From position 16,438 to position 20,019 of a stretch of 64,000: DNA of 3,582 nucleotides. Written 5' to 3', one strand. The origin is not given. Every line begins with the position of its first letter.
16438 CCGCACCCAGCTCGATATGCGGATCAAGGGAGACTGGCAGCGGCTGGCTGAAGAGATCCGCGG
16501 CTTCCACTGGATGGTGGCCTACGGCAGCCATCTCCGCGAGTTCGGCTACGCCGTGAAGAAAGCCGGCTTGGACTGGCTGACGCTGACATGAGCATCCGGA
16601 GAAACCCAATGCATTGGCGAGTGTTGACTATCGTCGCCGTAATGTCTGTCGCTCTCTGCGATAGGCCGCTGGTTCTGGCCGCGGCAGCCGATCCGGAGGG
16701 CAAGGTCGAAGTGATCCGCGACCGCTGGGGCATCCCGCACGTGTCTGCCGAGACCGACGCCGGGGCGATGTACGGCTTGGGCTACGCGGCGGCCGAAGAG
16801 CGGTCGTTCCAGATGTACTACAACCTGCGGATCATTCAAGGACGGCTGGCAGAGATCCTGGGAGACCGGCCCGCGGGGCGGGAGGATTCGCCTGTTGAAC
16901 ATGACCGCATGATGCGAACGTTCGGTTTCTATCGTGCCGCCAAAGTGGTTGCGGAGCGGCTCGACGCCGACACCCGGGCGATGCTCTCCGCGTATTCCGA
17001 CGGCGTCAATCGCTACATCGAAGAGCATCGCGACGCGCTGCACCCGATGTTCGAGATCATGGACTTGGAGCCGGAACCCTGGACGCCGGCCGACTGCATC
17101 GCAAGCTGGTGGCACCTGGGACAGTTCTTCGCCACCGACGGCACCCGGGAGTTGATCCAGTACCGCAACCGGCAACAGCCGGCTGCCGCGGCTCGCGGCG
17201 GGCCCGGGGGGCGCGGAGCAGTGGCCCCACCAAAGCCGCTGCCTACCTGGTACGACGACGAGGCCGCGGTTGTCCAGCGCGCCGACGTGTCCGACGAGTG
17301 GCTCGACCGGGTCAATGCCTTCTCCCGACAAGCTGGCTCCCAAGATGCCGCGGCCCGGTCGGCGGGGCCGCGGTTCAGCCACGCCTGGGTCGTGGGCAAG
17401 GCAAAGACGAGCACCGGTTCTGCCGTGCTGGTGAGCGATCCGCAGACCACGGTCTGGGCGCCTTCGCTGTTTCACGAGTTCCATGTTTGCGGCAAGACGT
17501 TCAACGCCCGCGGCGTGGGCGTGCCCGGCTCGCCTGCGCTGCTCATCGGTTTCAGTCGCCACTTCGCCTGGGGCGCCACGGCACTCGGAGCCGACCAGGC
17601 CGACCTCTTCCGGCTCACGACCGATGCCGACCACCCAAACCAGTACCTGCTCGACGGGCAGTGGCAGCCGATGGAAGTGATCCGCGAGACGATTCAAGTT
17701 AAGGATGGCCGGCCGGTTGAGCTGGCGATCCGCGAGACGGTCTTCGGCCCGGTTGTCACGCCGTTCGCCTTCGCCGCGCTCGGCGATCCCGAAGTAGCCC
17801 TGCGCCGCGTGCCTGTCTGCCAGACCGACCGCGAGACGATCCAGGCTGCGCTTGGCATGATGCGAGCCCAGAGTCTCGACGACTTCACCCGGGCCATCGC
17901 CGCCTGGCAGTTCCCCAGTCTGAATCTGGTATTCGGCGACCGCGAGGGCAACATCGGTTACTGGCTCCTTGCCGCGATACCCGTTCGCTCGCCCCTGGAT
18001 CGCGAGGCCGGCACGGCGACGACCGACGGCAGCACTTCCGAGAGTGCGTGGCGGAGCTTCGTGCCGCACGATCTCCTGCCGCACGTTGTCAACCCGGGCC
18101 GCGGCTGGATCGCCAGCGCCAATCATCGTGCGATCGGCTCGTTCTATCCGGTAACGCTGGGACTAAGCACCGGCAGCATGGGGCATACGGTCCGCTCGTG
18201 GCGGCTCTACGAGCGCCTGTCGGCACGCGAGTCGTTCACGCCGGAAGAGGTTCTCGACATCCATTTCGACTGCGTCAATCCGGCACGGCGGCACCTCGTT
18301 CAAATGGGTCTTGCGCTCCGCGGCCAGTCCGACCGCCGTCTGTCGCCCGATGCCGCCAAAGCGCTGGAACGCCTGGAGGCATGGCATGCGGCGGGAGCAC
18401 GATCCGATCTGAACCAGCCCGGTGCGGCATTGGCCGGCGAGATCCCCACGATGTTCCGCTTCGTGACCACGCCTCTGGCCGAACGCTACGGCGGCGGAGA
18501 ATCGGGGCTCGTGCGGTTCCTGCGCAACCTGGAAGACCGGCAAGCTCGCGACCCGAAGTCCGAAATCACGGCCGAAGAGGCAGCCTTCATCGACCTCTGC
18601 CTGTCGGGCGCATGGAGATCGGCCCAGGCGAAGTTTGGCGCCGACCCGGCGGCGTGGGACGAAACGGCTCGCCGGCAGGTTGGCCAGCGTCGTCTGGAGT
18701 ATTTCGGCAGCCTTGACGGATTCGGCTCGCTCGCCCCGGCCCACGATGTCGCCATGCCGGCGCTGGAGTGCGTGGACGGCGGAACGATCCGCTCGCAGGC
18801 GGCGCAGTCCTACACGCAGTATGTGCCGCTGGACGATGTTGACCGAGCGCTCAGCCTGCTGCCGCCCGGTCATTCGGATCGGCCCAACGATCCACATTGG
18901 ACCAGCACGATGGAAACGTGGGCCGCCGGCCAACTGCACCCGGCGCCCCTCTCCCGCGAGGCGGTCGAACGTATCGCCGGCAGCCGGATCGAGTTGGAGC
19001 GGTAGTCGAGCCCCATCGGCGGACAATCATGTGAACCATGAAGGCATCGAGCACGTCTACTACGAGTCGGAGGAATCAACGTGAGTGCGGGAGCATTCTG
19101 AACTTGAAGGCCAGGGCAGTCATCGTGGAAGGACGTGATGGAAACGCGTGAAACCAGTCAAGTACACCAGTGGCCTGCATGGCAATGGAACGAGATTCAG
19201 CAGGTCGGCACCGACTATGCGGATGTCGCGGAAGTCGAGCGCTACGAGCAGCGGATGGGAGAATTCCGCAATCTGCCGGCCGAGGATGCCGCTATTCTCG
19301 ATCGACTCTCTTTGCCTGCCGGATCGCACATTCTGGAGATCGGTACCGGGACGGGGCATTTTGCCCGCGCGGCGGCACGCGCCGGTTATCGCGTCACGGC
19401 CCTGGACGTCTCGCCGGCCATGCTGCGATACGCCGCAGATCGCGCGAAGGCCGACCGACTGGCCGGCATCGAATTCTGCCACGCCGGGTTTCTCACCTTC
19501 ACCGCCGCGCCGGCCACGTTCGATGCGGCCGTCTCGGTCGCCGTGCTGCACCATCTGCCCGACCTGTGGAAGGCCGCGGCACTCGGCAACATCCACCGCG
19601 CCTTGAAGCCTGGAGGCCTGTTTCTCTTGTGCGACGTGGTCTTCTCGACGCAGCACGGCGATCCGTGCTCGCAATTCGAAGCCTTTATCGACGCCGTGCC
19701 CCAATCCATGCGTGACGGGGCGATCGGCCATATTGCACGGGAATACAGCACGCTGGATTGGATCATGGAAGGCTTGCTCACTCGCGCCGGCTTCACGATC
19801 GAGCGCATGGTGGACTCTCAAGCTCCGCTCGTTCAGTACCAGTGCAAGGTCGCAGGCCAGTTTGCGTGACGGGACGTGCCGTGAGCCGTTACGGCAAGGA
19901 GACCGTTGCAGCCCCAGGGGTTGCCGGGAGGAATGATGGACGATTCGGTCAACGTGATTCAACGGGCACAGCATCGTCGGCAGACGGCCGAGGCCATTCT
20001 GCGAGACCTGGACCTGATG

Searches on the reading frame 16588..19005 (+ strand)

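Call 24: search_protein_families(library=pfam, proteins=[window:16588-19005:+], max_evalue=0.01)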
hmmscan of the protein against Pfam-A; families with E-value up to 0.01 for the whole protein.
window:16588-19005:+ (805 aa): 1 family
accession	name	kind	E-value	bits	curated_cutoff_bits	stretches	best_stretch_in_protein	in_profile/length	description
PF01804.23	Penicil_amidase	-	6.4e-149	498.5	21.3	1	39-794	1-674/675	Penicillin amidase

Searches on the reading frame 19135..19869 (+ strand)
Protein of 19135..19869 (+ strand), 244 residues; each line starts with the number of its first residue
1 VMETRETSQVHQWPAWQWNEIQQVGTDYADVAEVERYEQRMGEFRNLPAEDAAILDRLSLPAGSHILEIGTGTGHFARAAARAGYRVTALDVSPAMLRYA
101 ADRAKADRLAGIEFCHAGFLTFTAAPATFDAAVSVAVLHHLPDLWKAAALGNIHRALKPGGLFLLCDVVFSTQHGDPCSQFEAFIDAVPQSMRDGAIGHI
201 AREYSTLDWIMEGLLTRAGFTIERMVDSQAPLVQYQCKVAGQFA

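Call 24: search_protein_families(library=pfam, proteins=[window:19135-19869:+], max_evalue=0.01)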
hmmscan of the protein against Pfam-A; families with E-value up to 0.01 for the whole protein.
window:19135-19869:+ (244 aa): 11 families
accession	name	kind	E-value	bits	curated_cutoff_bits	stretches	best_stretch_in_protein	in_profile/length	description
PF13649.12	Methyltransf_25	-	2e-22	80.1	27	1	66-161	1-97/97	Methyltransferase domain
PF08241.18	Methyltransf_11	-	2.1e-21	76.8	21.2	1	67-164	1-94/95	Methyltransferase domain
PF08242.18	Methyltransf_12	-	5.2e-19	69.2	30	1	67-163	1-98/98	Methyltransferase domain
PF13489.12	Methyltransf_23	-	8e-18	65.1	27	1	52-168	10-119/164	Methyltransferase domain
PF13847.12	Methyltransf_31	-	4e-17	62.7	27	1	63-169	4-113/145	Methyltransferase domain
PF02353.26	CMAS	-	1.3e-08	34.9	27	1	53-177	53-176/273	Mycolic acid cyclopropane synthetase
PF01209.24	Ubie_methyltran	-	1.8e-08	34.5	20.1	1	59-167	44-153/233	ubiE/COQ5 methyltransferase family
PF00891.24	Methyltransf_2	-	3e-07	30.4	22.3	1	27-179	29-178/210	O-methyltransferase domain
PF01135.25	PCMT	-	0.0013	19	20.3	1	48-143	59-157/210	Protein-L-isoaspartate(D-aspartate) O-methyltransferase (PCMT)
PF03848.20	TehB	-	0.0046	16.8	20.4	1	59-178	27-143/193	Tellurite resistance protein TehB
PF20922.3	Anamorsin_N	-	0.0056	16.8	27.1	0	126-173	49-95/163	Anamorsin, N-terminal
